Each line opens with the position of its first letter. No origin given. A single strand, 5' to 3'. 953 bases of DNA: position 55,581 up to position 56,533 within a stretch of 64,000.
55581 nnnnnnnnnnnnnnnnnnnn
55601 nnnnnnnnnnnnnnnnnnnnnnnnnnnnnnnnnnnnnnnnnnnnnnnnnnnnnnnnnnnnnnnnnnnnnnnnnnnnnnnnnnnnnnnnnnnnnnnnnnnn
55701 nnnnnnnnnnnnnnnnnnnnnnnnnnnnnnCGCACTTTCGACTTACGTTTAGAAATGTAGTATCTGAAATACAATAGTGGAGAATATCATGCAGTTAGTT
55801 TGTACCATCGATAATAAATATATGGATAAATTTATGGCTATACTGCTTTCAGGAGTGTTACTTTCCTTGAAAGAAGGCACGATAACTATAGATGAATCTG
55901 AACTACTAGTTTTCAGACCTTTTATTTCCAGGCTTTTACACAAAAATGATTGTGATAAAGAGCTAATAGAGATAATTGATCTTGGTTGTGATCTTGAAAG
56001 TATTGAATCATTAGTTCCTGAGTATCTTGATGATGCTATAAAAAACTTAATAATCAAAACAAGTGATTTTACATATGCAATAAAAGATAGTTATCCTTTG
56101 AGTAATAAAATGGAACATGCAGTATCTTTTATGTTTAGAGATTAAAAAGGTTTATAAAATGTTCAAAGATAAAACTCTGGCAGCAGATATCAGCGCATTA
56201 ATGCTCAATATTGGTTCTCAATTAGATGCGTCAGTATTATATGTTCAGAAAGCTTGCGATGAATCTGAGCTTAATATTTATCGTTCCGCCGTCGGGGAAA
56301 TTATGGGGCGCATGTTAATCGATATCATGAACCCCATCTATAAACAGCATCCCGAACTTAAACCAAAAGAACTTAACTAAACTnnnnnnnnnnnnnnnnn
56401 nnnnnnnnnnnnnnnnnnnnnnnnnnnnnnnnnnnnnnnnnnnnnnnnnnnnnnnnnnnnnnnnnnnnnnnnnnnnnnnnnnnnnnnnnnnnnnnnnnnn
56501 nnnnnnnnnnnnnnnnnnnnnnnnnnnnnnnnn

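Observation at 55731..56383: Strongly AT-rich insert with two small acidic ORFs between the ybhM-like genes and ybhN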

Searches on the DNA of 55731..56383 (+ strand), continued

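Call 91: get_annotated_region(hit=H71, flank=9000)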
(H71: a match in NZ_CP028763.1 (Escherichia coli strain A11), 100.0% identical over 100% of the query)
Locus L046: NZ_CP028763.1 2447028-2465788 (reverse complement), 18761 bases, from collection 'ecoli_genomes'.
description: Escherichia coli strain A11 chromosome, complete genome
organism: Escherichia coli strain A11 (NCBI taxid 562)
replicon: chromosome; assembly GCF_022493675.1
host: Giraffe; source: feces; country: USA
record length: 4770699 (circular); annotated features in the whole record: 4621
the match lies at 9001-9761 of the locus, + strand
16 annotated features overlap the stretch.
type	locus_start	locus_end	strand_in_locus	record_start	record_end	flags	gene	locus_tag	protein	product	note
CDS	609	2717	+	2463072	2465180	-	-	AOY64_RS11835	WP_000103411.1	type VI secretion system tip protein VgrG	-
CDS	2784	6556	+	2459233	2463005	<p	rhsD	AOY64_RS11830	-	rhs element protein RhsD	frameshifted; incomplete; partial in the middle of a contig; missing C-terminus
CDS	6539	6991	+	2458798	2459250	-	-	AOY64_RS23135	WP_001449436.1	hypothetical protein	-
CDS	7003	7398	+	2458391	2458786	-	-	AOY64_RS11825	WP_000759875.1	RHS element protein dsORF-e4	-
CDS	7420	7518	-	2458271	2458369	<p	-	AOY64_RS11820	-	IS1 family transposase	incomplete; partial in the middle of a contig; missing N-terminus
CDS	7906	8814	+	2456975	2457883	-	-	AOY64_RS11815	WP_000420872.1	ISAs1 family transposase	-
CDS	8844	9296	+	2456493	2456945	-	-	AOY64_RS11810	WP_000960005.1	hypothetical protein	-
CDS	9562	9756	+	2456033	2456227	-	-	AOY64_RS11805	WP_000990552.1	DUF3969 family protein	-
CDS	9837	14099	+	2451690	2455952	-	-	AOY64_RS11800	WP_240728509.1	RHS element core protein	-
CDS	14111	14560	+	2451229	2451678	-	-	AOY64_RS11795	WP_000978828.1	RHS element protein dsORF-h1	-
CDS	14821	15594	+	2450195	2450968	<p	-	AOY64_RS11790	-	ISAs1 family transposase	internal stop; incomplete; partial in the middle of a contig; missing C-terminus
CDS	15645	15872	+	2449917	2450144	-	pptA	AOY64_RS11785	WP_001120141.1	tautomerase PptA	-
CDS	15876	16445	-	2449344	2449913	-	yddH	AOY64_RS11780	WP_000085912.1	flavin reductase family protein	-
CDS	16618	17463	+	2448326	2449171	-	nhoA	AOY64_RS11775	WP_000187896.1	N-hydroxyarylamine O-acetyltransferase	-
CDS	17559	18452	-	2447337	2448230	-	yddE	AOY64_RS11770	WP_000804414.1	PhzF family isomerase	-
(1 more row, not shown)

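Call 123: search_dna_similar(query=window:55731-56362:+, collection=ecoli_genomes, mode=distant, max_rows=40, rows=spread)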
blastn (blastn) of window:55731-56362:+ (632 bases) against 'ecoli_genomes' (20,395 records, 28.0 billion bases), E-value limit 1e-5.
Records with a match: 39; places in all: 42; records where one place covers at least 80% of the query: 30.
Genomes with a match: 39 of 5426; with a place that covers at least 80% of the query: 30. Places per genome that has any: lowest 1, median 1, highest 2. On chromosomes: 42 places; on plasmids: 0.
Best place of each record, by identity: >=99% 2; 95-99% 11; 90-95% 6; 80-90% 1; 60-80% 19.
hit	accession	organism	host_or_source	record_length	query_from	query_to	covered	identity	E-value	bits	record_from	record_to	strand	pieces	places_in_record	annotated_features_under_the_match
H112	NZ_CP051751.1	Escherichia coli strain SCU-301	Homo sapiens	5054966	1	632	100%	100.0%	0e+0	1141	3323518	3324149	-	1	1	DUF3969 family protein | hypothetical protein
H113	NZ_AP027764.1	Escherichia coli strain 2017-02-2CC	Homo sapiens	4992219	1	632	100%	99.2%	0e+0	1118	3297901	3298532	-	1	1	DUF3969 family protein | hypothetical protein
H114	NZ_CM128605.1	Escherichia coli strain E200086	Homo sapiens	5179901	1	632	100%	98.1%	0e+0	1086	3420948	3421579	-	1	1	DUF3969 family protein | hypothetical protein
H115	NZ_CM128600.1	Escherichia coli strain E400634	Homo sapiens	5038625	1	632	100%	98.1%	0e+0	1086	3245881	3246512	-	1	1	DUF3969 family protein | hypothetical protein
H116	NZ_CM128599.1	Escherichia coli strain E500002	Homo sapiens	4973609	1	632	100%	98.1%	0e+0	1086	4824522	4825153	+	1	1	DUF3969 family protein | hypothetical protein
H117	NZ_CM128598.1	Escherichia coli strain E600003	Homo sapiens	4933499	1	632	100%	98.1%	0e+0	1086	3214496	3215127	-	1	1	DUF3969 family protein | hypothetical protein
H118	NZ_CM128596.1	Escherichia coli strain 100117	Homo sapiens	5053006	1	632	100%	98.1%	0e+0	1086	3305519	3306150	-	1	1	DUF3969 family protein | hypothetical protein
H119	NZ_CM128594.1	Escherichia coli strain 100248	Homo sapiens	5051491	1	632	100%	98.1%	0e+0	1086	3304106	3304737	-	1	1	DUF3969 family protein | hypothetical protein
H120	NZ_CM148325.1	Escherichia coli strain 24A16CRGN010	Homo sapiens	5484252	1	632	100%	98.1%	0e+0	1086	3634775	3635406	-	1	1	DUF3969 family protein | hypothetical protein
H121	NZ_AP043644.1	Escherichia coli strain AST85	Homo sapiens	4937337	1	632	100%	98.1%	0e+0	1086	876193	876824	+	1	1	DUF3969 family protein | hypothetical protein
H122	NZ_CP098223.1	Escherichia coli strain Z0117EC0005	Canis lupus familiaris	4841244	1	632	100%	97.9%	0e+0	1082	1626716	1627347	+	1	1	DUF3969 family protein | hypothetical protein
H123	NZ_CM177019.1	Escherichia coli strain RMDEC465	Homo sapiens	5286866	1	632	100%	97.9%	0e+0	1082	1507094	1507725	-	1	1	DUF3969 family protein | hypothetical protein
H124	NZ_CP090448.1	Escherichia coli strain PT62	pigeon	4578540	28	632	96%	92.6%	0e+0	887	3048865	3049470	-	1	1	DUF3969 family protein | hypothetical protein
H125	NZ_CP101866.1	Escherichia coli strain LP5-1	pigeon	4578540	28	632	96%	92.6%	0e+0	887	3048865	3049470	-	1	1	DUF3969 family protein | hypothetical protein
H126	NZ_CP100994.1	Escherichia coli strain ET201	Hoplobatrachus rugulosus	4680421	28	632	96%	92.6%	0e+0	887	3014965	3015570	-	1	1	DUF3969 family protein | hypothetical protein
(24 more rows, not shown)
